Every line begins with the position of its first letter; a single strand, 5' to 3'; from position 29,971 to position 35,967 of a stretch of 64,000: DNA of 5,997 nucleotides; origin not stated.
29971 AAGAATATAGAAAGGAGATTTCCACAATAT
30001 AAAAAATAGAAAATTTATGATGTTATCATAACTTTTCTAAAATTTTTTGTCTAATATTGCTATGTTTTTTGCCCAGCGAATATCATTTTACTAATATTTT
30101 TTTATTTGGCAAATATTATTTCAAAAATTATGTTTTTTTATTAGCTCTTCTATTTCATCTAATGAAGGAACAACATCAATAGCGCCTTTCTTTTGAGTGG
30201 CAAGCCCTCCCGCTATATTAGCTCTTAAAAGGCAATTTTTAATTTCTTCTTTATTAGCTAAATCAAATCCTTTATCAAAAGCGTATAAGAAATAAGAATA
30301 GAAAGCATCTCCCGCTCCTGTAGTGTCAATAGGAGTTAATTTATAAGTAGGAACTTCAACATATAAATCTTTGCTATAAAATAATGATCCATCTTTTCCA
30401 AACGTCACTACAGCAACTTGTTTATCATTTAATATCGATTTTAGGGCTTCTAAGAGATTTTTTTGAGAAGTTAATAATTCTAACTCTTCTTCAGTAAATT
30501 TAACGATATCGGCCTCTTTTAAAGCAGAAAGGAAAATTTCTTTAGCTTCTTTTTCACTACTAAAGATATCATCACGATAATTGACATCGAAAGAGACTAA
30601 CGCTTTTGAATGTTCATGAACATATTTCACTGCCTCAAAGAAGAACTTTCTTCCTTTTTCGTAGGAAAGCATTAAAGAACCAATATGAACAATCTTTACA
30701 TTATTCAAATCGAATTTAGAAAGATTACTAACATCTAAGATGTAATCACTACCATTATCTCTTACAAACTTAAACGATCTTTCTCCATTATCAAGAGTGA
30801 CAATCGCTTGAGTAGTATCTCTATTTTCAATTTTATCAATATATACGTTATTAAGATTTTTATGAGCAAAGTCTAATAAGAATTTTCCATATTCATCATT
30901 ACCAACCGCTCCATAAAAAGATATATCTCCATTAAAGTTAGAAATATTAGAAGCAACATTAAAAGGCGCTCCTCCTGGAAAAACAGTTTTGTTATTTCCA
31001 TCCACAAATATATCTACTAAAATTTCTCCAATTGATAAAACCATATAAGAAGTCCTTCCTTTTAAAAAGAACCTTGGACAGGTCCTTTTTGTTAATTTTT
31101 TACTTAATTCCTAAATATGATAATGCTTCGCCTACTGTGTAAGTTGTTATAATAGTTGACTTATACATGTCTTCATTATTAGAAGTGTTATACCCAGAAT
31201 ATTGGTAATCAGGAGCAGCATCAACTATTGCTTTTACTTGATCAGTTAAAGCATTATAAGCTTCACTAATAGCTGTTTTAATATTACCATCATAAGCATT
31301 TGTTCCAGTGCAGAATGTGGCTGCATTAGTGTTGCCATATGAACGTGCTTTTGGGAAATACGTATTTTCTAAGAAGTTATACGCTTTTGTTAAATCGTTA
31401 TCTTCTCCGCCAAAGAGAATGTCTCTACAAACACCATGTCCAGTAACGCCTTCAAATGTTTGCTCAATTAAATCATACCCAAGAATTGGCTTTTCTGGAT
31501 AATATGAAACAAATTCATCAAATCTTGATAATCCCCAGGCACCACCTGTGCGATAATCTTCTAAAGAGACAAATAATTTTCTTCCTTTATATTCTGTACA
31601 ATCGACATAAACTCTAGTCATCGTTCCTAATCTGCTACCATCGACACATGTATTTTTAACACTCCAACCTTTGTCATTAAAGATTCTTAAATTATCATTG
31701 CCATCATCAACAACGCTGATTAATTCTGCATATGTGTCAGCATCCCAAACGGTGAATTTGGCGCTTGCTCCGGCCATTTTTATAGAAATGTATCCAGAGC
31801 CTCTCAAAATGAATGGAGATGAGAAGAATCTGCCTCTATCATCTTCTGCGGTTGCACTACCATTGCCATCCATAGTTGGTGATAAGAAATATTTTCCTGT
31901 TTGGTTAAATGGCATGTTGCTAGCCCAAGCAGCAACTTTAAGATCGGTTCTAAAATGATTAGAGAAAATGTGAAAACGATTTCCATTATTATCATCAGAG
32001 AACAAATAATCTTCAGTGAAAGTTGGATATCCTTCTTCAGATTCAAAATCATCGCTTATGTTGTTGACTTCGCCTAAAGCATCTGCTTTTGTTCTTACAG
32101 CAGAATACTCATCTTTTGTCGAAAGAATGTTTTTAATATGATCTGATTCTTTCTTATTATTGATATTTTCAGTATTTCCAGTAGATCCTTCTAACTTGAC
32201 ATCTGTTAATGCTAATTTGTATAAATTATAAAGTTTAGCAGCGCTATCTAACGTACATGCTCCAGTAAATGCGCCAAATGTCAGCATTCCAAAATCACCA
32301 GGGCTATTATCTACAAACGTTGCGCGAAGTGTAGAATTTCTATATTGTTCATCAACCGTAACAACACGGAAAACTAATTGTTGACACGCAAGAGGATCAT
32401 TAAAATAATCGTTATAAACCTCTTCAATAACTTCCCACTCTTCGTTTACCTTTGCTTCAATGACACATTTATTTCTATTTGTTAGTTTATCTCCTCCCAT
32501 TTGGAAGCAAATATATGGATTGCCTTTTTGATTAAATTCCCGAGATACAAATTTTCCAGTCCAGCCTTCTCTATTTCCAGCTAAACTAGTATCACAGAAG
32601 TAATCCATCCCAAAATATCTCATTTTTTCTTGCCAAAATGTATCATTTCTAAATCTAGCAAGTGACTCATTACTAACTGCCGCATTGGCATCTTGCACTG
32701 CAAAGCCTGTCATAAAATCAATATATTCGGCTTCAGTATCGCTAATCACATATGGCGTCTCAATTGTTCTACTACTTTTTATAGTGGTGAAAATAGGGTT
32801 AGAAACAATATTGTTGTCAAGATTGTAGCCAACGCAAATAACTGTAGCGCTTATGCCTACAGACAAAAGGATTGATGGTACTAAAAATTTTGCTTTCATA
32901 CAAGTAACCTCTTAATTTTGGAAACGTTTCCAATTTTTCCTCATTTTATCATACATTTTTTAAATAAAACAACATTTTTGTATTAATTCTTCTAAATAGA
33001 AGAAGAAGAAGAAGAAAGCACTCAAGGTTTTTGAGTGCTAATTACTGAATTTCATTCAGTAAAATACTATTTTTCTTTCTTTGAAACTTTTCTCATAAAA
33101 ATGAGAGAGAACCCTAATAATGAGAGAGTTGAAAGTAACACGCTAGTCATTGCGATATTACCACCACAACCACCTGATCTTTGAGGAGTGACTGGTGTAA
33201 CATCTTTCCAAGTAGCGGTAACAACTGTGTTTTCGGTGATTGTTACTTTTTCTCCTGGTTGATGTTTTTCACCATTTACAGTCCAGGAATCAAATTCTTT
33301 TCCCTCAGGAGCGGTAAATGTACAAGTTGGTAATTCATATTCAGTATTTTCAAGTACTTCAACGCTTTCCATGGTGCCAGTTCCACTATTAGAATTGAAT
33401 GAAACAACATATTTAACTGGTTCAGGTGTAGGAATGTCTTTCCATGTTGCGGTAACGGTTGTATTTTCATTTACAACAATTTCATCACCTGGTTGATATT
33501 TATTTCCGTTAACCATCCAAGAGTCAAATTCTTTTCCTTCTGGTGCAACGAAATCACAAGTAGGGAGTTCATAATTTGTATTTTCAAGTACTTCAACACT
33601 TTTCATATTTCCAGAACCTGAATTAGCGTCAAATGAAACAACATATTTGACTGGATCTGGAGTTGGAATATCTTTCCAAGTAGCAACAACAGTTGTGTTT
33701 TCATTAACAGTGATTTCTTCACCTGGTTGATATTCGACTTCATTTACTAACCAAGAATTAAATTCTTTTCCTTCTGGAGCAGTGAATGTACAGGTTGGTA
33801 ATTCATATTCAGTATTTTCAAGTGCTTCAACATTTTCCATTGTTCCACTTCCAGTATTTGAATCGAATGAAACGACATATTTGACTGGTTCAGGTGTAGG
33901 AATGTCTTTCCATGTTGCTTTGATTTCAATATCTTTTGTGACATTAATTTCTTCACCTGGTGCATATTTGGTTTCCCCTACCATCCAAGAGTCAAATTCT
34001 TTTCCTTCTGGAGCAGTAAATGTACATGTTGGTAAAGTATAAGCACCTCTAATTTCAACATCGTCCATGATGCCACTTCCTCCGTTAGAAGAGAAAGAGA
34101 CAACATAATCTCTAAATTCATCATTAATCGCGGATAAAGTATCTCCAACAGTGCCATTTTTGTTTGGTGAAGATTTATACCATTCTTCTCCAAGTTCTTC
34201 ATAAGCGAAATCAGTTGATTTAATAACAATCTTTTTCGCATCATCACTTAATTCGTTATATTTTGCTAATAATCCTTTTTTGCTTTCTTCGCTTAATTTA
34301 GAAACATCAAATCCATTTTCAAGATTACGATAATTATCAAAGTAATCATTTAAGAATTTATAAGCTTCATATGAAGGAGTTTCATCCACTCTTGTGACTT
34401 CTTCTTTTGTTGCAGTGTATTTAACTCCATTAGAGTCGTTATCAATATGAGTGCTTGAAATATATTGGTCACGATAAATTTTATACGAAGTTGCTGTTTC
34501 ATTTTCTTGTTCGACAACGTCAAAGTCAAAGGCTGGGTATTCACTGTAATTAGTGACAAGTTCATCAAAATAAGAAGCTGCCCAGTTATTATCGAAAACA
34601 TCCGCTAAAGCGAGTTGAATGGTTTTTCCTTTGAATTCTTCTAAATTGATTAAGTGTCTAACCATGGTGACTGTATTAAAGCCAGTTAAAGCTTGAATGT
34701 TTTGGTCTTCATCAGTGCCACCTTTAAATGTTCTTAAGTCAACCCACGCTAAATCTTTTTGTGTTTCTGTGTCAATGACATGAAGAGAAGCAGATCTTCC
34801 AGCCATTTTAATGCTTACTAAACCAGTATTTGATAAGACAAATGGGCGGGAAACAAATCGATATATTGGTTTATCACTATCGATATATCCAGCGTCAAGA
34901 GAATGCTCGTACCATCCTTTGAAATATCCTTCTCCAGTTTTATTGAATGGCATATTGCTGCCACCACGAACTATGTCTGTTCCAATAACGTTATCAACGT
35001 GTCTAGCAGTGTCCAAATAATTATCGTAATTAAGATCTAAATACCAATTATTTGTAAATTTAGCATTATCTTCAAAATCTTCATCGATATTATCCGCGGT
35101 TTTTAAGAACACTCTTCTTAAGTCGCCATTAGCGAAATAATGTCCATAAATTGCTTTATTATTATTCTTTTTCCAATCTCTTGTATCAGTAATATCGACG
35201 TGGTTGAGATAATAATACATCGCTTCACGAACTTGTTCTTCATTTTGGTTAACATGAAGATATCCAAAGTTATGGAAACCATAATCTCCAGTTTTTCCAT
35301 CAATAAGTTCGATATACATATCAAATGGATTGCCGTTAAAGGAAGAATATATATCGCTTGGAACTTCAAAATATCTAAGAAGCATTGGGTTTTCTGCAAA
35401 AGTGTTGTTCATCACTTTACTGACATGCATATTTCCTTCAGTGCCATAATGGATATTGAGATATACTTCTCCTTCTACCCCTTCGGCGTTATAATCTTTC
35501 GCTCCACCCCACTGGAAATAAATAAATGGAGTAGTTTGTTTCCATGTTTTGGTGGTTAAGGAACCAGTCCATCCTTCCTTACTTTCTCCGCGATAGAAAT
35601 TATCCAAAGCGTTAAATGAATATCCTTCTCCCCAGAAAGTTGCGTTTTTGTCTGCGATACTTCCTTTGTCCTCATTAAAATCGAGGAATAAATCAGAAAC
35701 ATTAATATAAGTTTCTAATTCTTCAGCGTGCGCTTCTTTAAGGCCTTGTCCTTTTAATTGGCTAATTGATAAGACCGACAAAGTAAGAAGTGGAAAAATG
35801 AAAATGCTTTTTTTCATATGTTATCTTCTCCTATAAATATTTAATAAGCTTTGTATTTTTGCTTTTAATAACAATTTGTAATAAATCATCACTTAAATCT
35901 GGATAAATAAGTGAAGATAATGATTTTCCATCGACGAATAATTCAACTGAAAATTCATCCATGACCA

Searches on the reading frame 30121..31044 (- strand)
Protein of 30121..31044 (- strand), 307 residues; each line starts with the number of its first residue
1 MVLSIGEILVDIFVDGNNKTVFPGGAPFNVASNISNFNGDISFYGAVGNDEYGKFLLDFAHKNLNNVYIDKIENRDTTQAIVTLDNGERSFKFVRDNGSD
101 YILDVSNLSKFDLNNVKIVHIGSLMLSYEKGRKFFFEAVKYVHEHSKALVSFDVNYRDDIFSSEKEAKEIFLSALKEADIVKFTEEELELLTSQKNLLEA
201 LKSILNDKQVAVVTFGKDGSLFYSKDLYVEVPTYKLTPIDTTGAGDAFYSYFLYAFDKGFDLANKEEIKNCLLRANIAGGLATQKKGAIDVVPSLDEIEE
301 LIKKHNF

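Call 19: search_protein_families(library=pfam, proteins=[window:30121-31044:-], max_evalue=0.001)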
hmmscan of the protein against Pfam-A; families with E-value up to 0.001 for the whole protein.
window:30121-31044:- (307 aa): 1 family
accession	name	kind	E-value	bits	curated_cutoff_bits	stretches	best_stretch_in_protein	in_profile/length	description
PF00294.29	PfkB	-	3.3e-44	151.9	25.8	1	18-293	30-300/302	pfkB family carbohydrate kinase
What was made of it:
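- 30121..31044 (-): PfkB-family sugar kinase (fructokinase-like). Pfam PfkB 3.3e-44 (call 19)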

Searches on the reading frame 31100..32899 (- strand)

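Call 3: search_protein_families(library=pfam, proteins=[window:31100-32899:-], max_evalue=1)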
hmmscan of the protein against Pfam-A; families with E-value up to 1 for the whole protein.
window:31100-32899:- (599 aa): 1 family
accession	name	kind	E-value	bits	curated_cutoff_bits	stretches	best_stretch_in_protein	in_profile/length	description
PF12963.12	DUF3852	-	0.32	11.8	25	1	527-561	17-50/107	Protein of unknown function (DUF3852)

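Call 4: search_protein_families(library=ncbifam, proteins=[window:31100-32899:-], max_evalue=1)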
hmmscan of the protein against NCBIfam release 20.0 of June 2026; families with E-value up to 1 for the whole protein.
window:31100-32899:- (599 aa): 3 families
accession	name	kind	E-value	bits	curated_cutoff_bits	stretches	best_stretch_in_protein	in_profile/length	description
NF010221.0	PRK13678.2-4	equivalog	0.013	16.1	104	0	141-166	65-90/99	hypothetical protein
NF033888.1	conj_TraW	equivalog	0.087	12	100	1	519-595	202-277/380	conjugal transfer protein TraW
NF001476.0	PRK00326.2-2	equivalog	0.098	12.3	162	1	328-406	72-157/163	division/cell wall cluster transcriptional repressor MraZ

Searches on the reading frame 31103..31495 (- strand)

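Call 74: search_protein_families(library=pfam, proteins=[window:31103-31495:-], max_evalue=1)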
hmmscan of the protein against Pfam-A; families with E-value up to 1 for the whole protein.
seq(131 aa): 1 family
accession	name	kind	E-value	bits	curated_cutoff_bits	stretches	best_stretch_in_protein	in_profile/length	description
PF12963.12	DUF3852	-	0.013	16.3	25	1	59-93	17-50/107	Protein of unknown function (DUF3852)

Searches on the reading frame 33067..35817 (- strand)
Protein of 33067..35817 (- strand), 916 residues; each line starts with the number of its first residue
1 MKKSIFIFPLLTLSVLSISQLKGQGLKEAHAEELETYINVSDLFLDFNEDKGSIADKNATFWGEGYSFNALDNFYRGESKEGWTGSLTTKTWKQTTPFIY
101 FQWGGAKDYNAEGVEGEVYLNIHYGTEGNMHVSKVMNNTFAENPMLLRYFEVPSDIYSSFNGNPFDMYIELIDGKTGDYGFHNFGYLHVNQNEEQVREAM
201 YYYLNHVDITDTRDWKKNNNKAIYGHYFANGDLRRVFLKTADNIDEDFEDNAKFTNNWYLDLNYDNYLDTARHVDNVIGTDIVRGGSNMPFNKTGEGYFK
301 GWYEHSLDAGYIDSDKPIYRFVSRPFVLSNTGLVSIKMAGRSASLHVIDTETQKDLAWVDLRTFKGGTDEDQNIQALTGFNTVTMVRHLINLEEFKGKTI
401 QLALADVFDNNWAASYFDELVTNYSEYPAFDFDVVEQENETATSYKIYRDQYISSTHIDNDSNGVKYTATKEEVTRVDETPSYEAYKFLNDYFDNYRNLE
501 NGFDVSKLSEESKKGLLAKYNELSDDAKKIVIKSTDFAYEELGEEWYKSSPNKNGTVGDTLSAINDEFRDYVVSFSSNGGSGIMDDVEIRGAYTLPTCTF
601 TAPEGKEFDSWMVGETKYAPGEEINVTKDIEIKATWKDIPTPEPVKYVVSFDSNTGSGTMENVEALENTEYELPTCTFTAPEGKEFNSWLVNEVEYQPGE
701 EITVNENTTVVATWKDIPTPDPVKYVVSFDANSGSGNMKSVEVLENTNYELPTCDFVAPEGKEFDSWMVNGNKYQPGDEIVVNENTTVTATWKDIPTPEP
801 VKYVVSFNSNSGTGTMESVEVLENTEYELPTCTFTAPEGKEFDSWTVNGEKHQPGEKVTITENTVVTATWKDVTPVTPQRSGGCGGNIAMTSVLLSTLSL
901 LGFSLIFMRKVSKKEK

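Call 3: search_protein_families(library=pfam, proteins=[window:33067-35817:-], max_evalue=1)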
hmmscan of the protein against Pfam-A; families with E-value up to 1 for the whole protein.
window:33067-35817:- (916 aa): 7 families
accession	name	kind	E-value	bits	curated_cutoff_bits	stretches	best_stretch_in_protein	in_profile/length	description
PF09479.16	Flg_new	-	9e-19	67.8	27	4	725-790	1-64/65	Listeria-Bacteroides repeat domain (List_Bact_rpt)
PF18998.6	Flg_new_2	-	2.4e-12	47.1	23.6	4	805-872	3-71/73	Divergent InlB B-repeat domain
PF23843.2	DUF7210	-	1.5e-05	24.9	27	0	692-706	12-26/38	Domain of unknown function (DUF7210)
PF08794.16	FHBP_C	-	0.00012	23.3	28.1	0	646-673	26-52/97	Factor H binding protein, C-terminal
PF18997.6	DUF5727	-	0.0053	16.7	26.5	0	587-612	52-77/190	Domain of unknown function (DUF5727)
PF17758.7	Prot_ATP_ID_OB_N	-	0.015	15.4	23.4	0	691-713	32-54/62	Proteasomal ATPase OB N-terminal domain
PF10044.14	LIN52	-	0.14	13.3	22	0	629-673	31-75/93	Retinal tissue protein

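Call 4: search_protein_families(library=ncbifam, proteins=[window:33067-35817:-], max_evalue=1)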
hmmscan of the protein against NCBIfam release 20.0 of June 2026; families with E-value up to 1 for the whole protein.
window:33067-35817:- (916 aa): 2 families
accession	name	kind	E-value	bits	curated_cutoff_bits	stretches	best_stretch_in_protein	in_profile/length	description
NF011833.0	PRK15305.1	equivalog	0.11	11.4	329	0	667-703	206-242/353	fimbrial protein StkG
TIGR02543.1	List_Bact_rpt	repeat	0.4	11.1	20.95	1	839-873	5-43/44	TIGR02543 family repeat protein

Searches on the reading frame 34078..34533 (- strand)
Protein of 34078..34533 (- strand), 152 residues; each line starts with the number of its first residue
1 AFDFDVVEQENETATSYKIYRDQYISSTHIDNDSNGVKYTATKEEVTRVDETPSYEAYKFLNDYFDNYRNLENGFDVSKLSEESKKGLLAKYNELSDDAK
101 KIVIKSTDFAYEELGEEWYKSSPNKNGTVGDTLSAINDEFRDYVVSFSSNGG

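Call 74: search_protein_families(library=pfam, proteins=[window:34078-34533:-], max_evalue=1)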
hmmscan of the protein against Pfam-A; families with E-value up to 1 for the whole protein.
seq(152 aa): 1 family
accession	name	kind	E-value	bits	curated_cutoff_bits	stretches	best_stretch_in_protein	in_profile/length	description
PF08930.15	DUF1912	-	0.046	14.4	25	1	54-77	51-74/84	Domain of unknown function (DUF1912)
